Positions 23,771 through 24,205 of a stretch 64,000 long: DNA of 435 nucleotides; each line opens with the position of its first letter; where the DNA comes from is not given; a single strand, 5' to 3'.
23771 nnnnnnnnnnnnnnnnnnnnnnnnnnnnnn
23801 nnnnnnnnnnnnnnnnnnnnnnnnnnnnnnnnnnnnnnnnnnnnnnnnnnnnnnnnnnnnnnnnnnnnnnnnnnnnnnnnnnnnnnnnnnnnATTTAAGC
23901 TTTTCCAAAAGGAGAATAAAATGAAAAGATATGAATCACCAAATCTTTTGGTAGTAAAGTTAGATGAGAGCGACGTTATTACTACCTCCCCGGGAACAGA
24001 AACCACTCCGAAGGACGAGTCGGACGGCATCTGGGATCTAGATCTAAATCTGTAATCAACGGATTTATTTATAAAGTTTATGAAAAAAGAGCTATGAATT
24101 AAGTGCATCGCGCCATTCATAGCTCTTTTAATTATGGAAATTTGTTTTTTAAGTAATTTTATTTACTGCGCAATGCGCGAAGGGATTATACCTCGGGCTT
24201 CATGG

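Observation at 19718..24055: Locus 1 of a duplicated three-gene architecture: divergent AraC, giant exported glycan-active protein, acidic mini-protein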

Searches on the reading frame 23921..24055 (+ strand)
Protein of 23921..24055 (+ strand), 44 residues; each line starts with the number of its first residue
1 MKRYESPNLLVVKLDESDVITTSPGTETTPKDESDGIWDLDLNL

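Call 3: search_protein_families(library=pfam, proteins=[window:23921-24055:+], max_evalue=0.01)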
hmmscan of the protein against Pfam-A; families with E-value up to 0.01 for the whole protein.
window:23921-24055:+ (44 aa): 0 families

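Call 11: search_protein_families(library=ncbifam, proteins=[window:23921-24055:+], max_evalue=1)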
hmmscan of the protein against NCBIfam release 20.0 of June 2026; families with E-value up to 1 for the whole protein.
window:23921-24055:+ (44 aa): 0 families

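Call 13: find_homologous_proteins(query=A1, max_evalue=0.01)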
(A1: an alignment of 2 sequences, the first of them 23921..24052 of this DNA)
Query A1 (2 sequences) (44 aa, profile of the alignment): 713 proteins with E <= 0.01 among 715 candidates; the best 120 are listed.
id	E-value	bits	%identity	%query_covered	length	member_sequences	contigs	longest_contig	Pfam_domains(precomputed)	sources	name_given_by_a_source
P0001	2.1e-23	99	46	55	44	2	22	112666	-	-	-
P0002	2.7e-22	95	98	95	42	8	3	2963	-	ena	-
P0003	1.1e-20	90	93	95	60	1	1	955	-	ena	-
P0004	9.0e-17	78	80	91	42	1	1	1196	-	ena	-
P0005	7.1e-16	75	68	100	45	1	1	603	-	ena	-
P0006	7.5e-16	75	67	98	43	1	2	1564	-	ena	-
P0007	1.3e-15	74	69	95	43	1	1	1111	-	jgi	jgi:hypothetical protein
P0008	1.7e-15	74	67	98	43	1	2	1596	-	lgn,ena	-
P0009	2.2e-15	73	44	61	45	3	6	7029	-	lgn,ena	-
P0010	3.4e-15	73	69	95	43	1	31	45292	-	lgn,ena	-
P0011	6.9e-15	72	69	95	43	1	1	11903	-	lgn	-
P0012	7.4e-15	72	50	55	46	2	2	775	-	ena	-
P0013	7.9e-15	72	75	91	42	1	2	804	-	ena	-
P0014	8.0e-15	72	74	98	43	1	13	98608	-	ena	-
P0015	8.4e-15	71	73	91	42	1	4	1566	-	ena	-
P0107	2.4e-13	67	64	95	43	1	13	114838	-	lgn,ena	-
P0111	2.8e-13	67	63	98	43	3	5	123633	-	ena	-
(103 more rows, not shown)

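Call 16: find_encoding_contigs(protein=P0111, flank=10000, max_places=4)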
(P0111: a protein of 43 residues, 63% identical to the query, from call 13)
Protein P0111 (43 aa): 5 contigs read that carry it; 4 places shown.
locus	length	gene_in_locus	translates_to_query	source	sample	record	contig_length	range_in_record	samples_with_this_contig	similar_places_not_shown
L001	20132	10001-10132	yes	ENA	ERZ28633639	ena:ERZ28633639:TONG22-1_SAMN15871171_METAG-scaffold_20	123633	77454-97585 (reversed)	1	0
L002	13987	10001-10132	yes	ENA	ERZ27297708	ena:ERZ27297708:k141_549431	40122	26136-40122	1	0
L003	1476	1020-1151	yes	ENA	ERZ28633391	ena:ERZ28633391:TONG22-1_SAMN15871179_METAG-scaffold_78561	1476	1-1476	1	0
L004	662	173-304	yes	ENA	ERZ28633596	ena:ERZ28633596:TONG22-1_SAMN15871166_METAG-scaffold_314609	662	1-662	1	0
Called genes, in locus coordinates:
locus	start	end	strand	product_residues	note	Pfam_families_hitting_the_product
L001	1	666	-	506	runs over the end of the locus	PF02384:N6_Mtase (weak), PF05175:MTS (faint), PF07669:Eco57I (faint)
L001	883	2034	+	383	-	PF00149:Metallophos (weak)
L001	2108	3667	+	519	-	PF03747:ADP_ribosyl_GH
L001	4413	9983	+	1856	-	PF03629:SASA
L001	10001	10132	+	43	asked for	-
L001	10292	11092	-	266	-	PF02311:AraC_binding (weak), PF07883:Cupin_2, PF12833:HTH_18, PF00165:HTH_AraC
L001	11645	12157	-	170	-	-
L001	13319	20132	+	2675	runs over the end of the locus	PF13472:Lipase_GDSL_2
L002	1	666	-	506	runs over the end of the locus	PF02384:N6_Mtase (weak), PF05175:MTS (faint), PF07669:Eco57I (faint)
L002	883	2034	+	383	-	PF00149:Metallophos (weak)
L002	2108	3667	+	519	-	PF03747:ADP_ribosyl_GH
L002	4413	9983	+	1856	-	PF03629:SASA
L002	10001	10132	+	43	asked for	-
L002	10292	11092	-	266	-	PF02311:AraC_binding (weak), PF07883:Cupin_2, PF12833:HTH_18, PF00165:HTH_AraC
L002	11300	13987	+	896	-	?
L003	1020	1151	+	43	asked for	-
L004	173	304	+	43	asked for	-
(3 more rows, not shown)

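Call 17: find_encoding_contigs(protein=P0107, flank=10000, max_places=4)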
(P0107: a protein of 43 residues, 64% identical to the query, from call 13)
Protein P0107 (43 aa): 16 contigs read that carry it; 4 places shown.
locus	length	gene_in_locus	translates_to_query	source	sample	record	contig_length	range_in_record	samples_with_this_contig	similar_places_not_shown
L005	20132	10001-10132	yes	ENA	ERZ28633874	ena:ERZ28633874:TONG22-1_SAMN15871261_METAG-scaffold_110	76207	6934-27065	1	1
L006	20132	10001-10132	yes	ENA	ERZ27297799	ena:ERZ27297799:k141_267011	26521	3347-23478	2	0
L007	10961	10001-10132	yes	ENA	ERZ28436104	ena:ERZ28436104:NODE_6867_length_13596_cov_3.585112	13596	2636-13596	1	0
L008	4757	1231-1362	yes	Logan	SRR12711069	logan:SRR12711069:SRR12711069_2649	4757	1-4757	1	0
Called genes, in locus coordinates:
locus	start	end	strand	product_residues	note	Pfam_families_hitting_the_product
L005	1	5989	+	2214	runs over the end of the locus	PF14498:Glyco_hyd_65N_2, PF22124:Glyco_hydro_95_cat, PF21307:Glyco_hydro_95_C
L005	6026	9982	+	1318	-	-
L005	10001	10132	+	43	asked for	-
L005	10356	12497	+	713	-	PF14498:Glyco_hyd_65N_2, PF22124:Glyco_hydro_95_cat, PF21307:Glyco_hydro_95_C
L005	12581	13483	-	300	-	PF02311:AraC_binding, PF07883:Cupin_2, PF12833:HTH_18, PF00165:HTH_AraC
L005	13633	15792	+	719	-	PF02901:PFL-like, PF01228:Gly_radical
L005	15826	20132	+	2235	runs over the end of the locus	PF14498:Glyco_hyd_65N_2, PF22633:F5_F8_type_C_2 (faint), PF22124:Glyco_hydro_95_cat, PF21307:Glyco_hydro_95_C, PF00754:F5_F8_type_C (weak)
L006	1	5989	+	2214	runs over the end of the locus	PF14498:Glyco_hyd_65N_2, PF22124:Glyco_hydro_95_cat, PF21307:Glyco_hydro_95_C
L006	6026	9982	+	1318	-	-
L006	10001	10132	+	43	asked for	-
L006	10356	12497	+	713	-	PF14498:Glyco_hyd_65N_2, PF22124:Glyco_hydro_95_cat, PF21307:Glyco_hydro_95_C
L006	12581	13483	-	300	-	PF02311:AraC_binding, PF07883:Cupin_2, PF12833:HTH_18, PF00165:HTH_AraC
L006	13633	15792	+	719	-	PF02901:PFL-like, PF01228:Gly_radical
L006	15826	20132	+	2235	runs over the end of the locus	PF14498:Glyco_hyd_65N_2, PF22633:F5_F8_type_C_2 (faint), PF22124:Glyco_hydro_95_cat, PF21307:Glyco_hydro_95_C, PF00754:F5_F8_type_C (weak)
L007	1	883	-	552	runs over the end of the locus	PF13208:TerB_N, PF15615:TerB_C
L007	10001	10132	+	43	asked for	-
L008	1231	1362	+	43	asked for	-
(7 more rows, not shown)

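Call 19: find_related_loci(query=A2, collection=genome_contigs, flank=10000)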
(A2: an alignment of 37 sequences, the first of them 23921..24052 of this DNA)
Query A2 (44 aa) in genome_contigs; peptide patterns used: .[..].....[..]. (x = any residue, [..] = any of these).
45 stretches matched a pattern; 31 encode a relative of the query (tblastn E <= 1e-3); 31 distinct loci.
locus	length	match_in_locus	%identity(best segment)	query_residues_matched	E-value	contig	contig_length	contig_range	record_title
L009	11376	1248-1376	65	1-43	3e-16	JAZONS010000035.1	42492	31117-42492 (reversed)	MAG: Eubacteriales bacterium isolate T1900045636_YK20190330.MAGScoT_cleanbin_000013 SGB_8098_k141_1259766, whole genome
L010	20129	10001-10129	63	1-43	1e-15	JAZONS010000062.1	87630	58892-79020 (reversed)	MAG: Eubacteriales bacterium isolate T1900045636_YK20190330.MAGScoT_cleanbin_000013 SGB_8098_k141_884537, whole genome s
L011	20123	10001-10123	66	2-42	7e-15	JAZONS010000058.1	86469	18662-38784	MAG: Eubacteriales bacterium isolate T1900045636_YK20190330.MAGScoT_cleanbin_000013 SGB_8098_k141_1963198, whole genome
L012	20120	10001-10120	65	2-41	1e-14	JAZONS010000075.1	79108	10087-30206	MAG: Eubacteriales bacterium isolate T1900045636_YK20190330.MAGScoT_cleanbin_000013 SGB_8098_k141_2092399, whole genome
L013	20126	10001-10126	62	1-42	2e-14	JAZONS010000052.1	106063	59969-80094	MAG: Eubacteriales bacterium isolate T1900045636_YK20190330.MAGScoT_cleanbin_000013 SGB_8098_k141_1467996, whole genome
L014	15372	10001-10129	58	1-43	1e-13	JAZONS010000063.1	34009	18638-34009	MAG: Eubacteriales bacterium isolate T1900045636_YK20190330.MAGScoT_cleanbin_000013 SGB_8098_k141_1073088, whole genome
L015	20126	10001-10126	57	1-42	2e-13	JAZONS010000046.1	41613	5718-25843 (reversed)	MAG: Eubacteriales bacterium isolate T1900045636_YK20190330.MAGScoT_cleanbin_000013 SGB_8098_k141_2235831, whole genome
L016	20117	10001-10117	64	4-42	2e-13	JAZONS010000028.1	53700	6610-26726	MAG: Eubacteriales bacterium isolate T1900045636_YK20190330.MAGScoT_cleanbin_000013 SGB_8098_k141_2004073, whole genome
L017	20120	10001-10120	63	4-43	3e-13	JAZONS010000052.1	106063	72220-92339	MAG: Eubacteriales bacterium isolate T1900045636_YK20190330.MAGScoT_cleanbin_000013 SGB_8098_k141_1467996, whole genome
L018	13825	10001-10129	58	1-43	7e-13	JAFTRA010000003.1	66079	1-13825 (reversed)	MAG: Clostridia bacterium isolate RGIG4071 Roe_deer_Cecum.Co__c45120, whole genome shotgun sequence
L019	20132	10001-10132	52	1-44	8e-13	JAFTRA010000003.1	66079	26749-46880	MAG: Clostridia bacterium isolate RGIG4071 Roe_deer_Cecum.Co__c45120, whole genome shotgun sequence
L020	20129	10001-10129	60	1-43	9e-13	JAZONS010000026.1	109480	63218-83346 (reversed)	MAG: Eubacteriales bacterium isolate T1900045636_YK20190330.MAGScoT_cleanbin_000013 SGB_8098_k141_91637, whole genome sh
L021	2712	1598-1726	58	1-43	3e-12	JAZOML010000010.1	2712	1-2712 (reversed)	MAG: Eubacteriales bacterium isolate T1900045648_YK20190342.MAGScoT_cleanbin_000010 SGB_8181_k141_2637778, whole genome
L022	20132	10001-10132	55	1-44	3e-12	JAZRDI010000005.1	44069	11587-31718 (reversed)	MAG: Eubacteriales bacterium isolate T1900045506_YK20190200.MAGScoT_cleanbin_000047 SGB_7537_k141_1603379, whole genome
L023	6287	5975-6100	57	1-42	3e-12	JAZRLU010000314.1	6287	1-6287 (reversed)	MAG: Eubacteriales bacterium isolate T1900045429_YK20190120.MAGScoT_cleanbin_000039 SGB_7089_k141_1338626, whole genome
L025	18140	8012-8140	58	1-43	4e-12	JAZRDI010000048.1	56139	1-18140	MAG: Eubacteriales bacterium isolate T1900045506_YK20190200.MAGScoT_cleanbin_000047 SGB_7537_k141_1144369, whole genome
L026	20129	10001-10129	53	1-43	5e-12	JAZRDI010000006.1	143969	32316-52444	MAG: Eubacteriales bacterium isolate T1900045506_YK20190200.MAGScoT_cleanbin_000047 SGB_7537_k141_1347171, whole genome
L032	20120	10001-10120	48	1-40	4e-10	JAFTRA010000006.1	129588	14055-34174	MAG: Clostridia bacterium isolate RGIG4071 Roe_deer_Cecum.Co__c237928, whole genome shotgun sequence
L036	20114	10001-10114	42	1-38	2e-6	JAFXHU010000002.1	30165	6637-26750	MAG: Clostridia bacterium isolate RGIG6427 Sheep_Rectum.Co__c209243, whole genome shotgun sequence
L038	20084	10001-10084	54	1-28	3e-5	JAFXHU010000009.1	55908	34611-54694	MAG: Clostridia bacterium isolate RGIG6427 Sheep_Rectum.Co__c1256462, whole genome shotgun sequence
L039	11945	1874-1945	50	1-24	2e-4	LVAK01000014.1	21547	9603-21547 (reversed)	MAG: Clostridiales bacterium Firm_05 _contig_6704, whole genome shotgun sequence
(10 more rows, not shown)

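Call 32: search_protein_representatives(alignment_id=A2)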
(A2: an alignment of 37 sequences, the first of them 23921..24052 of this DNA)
Query: 37 sequences, 44 profile positions. Proteins with E-value up to 0.001 (for the whole library): 731; up to 1e-10: 25; up to 1e-30: 0. The best 150 are listed.
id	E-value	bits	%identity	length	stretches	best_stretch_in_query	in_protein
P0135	1.1e-21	92.0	-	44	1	1-43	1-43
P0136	3.4e-18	80.9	-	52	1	3-43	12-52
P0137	4.1e-18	80.6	-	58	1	1-42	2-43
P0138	2.1e-17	78.3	-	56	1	2-43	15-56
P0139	1.8e-16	75.4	-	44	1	1-43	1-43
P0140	9.2e-16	73.1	-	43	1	1-41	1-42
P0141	1.1e-15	72.8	-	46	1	1-43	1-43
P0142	1.2e-15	72.8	-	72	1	1-42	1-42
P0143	1.7e-15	72.2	-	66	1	2-43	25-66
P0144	2.3e-15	71.8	-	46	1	2-42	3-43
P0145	1.2e-14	69.5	-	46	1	1-40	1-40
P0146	1.4e-14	69.3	-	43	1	1-43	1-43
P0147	1.9e-14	68.9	-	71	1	1-42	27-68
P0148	3.4e-14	68.1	-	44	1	1-43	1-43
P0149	5.3e-13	64.3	-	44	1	1-42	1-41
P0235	5.2e-06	41.9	-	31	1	1-30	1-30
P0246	9.0e-06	41.1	-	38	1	2-33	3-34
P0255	1.2e-05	40.7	-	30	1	1-29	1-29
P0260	1.3e-05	40.6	-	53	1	1-30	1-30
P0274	1.8e-05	40.1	-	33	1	2-30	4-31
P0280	2.1e-05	39.9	-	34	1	1-25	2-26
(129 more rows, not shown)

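Call 39: search_protein_families(library=pfam, proteins=[L025:3253-7977:+, L025:9398-13978:+, L026:5632-9975:+, L032:5299-9999:+, L036:7251-9983:+, L038:6371-9985:+, L039:3655-5196:+, L020:6390-9983:+], max_evalue=0.0001)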
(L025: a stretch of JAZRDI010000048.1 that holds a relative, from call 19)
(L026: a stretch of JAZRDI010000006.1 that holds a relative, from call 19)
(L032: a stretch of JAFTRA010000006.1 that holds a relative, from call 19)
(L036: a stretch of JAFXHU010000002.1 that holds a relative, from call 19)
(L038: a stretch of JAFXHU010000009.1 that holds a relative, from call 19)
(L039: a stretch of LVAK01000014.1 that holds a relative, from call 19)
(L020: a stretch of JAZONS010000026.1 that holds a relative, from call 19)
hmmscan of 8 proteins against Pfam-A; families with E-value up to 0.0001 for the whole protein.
L025:3253-7977:+ (1574 aa): 1 family
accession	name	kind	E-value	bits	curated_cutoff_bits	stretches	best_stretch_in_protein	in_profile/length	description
PF03009.23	GDPD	-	1.7e-22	81.2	23.6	1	946-1060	1-115/244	Glycerophosphoryl diester phosphodiesterase family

L025:9398-13978:+ (1526 aa): 2 families
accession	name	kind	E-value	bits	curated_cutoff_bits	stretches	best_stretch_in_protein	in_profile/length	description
PF13385.13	Laminin_G_3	-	5.9e-10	39.9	27.6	1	64-216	20-150/151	Concanavalin A-like lectin/glucanases superfamily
PF00149.33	Metallophos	-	1.5e-06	29.2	21.5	1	274-445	2-169/191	Calcineurin-like phosphoesterase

L026:5632-9975:+ (1447 aa): 1 family
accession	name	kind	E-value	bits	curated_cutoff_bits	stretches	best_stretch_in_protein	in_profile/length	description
PF00149.33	Metallophos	-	1e-08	36.3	21.5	1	290-491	2-189/191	Calcineurin-like phosphoesterase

L032:5299-9999:+ (1566 aa): 2 families
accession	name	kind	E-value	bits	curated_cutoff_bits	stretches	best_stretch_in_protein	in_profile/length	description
PF13385.13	Laminin_G_3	-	2.4e-40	138.6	27.6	4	823-952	30-151/151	Concanavalin A-like lectin/glucanases superfamily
PF00149.33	Metallophos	-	1.6e-07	32.4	21.5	1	1012-1211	2-188/191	Calcineurin-like phosphoesterase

L036:7251-9983:+ (910 aa): 0 families

L038:6371-9985:+ (1204 aa): 0 families

L039:3655-5196:+ (513 aa): 3 families
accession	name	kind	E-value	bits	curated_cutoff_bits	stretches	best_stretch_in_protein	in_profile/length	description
PF03382.20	DUF285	-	4.1e-28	98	25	2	95-195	19-114/120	Mycoplasma protein of unknown function, DUF285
PF13306.12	LRR_5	-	3.5e-13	50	27.7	2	2-98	30-114/127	BspA type Leucine rich repeat region (6 copies)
PF13855.12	LRR_8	-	2.2e-05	24.5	27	0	106-148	19-58/61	Leucine rich repeat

L020:6390-9983:+ (1197 aa): 0 families

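Call 40: search_protein_families(library=pfam, proteins=[L010:4474-9987:+, L012:1591-9933:+, L013:3136-9987:+, L014:2449-9987:+], max_evalue=0.0001)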
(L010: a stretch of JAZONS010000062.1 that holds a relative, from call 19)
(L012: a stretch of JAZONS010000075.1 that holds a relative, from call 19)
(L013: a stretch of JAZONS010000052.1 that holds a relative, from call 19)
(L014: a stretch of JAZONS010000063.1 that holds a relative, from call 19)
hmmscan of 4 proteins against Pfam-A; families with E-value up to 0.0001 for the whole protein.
L010:4474-9987:+ (1837 aa): 3 families
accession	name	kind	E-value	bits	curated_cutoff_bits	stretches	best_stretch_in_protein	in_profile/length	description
PF22124.2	Glyco_hydro_95_cat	-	4.6e-94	316.1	27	1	353-768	2-408/408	Glycosyl hydrolase family 95 catalytic domain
PF14498.12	Glyco_hyd_65N_2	-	3e-30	106.4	27.7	2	137-306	92-232/234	Glycosyl hydrolase family 65, N-terminal domain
PF21307.2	Glyco_hydro_95_C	-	8.3e-26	90.8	27.6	1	770-866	1-94/94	Glycoside hydrolase family 95, C-terminal domain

L012:1591-9933:+ (2780 aa): 1 family
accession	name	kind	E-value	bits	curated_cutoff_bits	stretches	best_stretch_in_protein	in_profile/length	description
PF13205.12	Big_5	-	3.4e-08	34.6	23.6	1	597-695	4-105/105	Bacterial Ig-like domain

L013:3136-9987:+ (2283 aa): 2 families
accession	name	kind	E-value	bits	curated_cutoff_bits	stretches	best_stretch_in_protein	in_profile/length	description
PF13385.13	Laminin_G_3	-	1.9e-17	64.2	27.6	1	72-222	16-151/151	Concanavalin A-like lectin/glucanases superfamily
PF00149.33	Metallophos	-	7.8e-07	30.1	21.5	1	292-539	2-188/191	Calcineurin-like phosphoesterase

L014:2449-9987:+ (2512 aa): 2 families
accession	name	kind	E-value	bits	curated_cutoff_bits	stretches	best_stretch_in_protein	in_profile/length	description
PF03629.24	SASA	-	2.5e-20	73.5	24.8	1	694-971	2-225/226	Carbohydrate esterase, sialic acid-specific acetylesterase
PF00149.33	Metallophos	-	1.2e-08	36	21.5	1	50-288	4-189/191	Calcineurin-like phosphoesterase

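Call 46: find_encoding_contigs(protein=P0274, flank=10000, max_places=4)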
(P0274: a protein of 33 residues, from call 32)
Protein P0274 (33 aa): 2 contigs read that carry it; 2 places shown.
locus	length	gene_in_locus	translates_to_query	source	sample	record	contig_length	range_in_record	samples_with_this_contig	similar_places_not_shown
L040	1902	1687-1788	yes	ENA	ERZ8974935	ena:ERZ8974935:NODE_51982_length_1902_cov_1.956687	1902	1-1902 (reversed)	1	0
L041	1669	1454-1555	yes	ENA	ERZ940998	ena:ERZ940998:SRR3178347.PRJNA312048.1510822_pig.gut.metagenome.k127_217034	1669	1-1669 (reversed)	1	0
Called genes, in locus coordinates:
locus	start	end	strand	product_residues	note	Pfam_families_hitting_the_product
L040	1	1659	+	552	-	?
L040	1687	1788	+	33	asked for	-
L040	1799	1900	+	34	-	?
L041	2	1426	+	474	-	?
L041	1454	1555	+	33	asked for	-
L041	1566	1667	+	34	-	?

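Call 47: find_encoding_contigs(protein=P0246, flank=10000, max_places=4)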
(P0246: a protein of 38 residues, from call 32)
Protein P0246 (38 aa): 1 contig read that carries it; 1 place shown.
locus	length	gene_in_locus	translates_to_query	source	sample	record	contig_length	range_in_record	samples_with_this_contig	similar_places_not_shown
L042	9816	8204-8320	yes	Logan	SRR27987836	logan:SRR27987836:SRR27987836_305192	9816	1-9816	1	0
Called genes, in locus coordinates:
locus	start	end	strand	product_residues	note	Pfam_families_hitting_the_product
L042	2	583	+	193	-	?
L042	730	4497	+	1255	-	-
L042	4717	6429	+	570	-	-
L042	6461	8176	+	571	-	-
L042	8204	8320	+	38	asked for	-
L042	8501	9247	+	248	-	-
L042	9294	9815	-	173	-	?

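Call 51: find_encoding_contigs(protein=P0255, flank=10000, max_places=3)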
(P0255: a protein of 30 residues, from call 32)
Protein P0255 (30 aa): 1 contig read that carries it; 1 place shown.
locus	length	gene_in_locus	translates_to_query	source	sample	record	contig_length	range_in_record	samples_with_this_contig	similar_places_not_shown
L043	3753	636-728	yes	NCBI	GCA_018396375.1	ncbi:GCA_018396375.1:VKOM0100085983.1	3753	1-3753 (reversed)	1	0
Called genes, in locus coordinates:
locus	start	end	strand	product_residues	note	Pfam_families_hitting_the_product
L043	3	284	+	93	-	?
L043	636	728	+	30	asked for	-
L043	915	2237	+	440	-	PF04055:Radical_SAM, PF13353:Fer4_12 (weak)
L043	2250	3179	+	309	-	PF00535:Glycos_transf_2, PF10111:Glyco_tranf_2_2, PF13641:Glyco_tranf_2_3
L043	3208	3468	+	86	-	PF05402:PqqD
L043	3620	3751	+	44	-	?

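Call 52: find_encoding_contigs(protein=P0260, flank=10000, max_places=3)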
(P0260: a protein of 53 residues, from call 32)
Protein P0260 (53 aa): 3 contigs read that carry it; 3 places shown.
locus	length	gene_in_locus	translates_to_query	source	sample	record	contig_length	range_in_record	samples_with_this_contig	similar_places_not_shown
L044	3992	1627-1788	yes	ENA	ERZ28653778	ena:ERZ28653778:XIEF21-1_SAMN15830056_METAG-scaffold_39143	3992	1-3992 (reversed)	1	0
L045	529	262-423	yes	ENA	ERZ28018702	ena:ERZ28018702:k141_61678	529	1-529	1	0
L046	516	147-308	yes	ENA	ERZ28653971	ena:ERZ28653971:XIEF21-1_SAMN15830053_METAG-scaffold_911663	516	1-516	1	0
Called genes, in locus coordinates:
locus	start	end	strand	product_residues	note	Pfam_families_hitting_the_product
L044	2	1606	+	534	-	?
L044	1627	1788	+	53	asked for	-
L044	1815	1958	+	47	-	-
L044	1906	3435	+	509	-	PF01547:SBP_bac_1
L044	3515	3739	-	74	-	-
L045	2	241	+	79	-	?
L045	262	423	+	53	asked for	-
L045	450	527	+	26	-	?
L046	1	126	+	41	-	?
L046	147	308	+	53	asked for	-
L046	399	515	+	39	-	?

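Call 55: find_encoding_contigs(protein=P0009, flank=10000, max_places=4)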
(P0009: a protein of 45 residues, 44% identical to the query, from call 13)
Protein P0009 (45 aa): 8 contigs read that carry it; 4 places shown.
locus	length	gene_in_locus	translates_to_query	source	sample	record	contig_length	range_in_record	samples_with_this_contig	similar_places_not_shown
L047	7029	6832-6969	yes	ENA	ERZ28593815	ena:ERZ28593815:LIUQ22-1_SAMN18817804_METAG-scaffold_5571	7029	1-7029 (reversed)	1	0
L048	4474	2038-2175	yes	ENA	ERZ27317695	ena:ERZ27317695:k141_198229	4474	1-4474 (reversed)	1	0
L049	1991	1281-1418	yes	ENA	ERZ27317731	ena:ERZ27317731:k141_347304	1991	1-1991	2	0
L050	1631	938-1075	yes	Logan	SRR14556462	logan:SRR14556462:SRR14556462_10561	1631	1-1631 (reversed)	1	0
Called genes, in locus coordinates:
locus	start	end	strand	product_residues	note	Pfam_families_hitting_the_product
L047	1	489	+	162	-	?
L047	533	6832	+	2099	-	-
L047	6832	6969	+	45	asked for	-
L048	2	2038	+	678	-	?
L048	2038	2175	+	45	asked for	-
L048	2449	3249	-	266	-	PF02311:AraC_binding (weak), PF07883:Cupin_2, PF12833:HTH_18, PF00165:HTH_AraC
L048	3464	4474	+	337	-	?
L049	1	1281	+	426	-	?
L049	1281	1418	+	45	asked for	-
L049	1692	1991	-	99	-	?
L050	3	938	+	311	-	?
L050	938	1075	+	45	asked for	-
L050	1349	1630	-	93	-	?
